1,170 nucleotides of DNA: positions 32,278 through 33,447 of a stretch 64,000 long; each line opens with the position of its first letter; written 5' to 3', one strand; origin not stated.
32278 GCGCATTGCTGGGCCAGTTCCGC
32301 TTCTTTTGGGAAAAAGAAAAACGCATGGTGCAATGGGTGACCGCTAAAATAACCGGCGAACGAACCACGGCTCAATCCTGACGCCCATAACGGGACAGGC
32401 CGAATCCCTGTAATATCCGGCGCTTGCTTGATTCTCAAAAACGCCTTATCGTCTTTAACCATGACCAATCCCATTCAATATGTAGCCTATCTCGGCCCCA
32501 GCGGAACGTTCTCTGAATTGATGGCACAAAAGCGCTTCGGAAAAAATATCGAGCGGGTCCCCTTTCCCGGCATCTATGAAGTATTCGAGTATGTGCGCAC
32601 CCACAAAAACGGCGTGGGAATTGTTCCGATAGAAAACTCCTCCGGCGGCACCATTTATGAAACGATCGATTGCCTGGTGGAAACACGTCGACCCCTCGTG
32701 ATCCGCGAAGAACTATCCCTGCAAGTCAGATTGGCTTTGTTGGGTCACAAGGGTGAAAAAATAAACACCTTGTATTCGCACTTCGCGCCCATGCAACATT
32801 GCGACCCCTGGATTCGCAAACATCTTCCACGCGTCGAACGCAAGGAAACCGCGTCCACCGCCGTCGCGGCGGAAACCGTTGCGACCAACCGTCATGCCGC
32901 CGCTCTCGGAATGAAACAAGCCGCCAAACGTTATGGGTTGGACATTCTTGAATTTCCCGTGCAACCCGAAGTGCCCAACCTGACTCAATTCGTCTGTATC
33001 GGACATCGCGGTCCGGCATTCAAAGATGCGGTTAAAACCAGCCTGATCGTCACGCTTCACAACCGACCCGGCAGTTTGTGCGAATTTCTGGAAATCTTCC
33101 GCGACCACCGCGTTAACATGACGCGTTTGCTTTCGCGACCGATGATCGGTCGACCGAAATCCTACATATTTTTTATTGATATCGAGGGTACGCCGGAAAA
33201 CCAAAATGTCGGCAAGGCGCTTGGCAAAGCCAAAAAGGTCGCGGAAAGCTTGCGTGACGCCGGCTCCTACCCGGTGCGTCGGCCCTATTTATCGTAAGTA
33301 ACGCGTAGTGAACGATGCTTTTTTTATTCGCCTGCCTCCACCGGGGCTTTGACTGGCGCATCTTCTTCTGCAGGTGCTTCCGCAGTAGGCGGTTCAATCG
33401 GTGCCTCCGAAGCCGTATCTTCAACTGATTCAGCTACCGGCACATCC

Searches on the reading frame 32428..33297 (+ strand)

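Call 92: search_protein_families(library=pfam, proteins=[window:32428-33297:+], max_evalue=0.00001)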
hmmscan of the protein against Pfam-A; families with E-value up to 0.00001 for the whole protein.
window:32428-33297:+ (289 aa): 2 families
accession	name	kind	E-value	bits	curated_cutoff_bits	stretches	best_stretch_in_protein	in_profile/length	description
PF00800.23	PDT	-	1.5e-46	158.9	25.2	1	19-194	1-179/181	Prephenate dehydratase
PF01842.31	ACT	-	1.2e-08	35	27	1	204-267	1-63/66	ACT domain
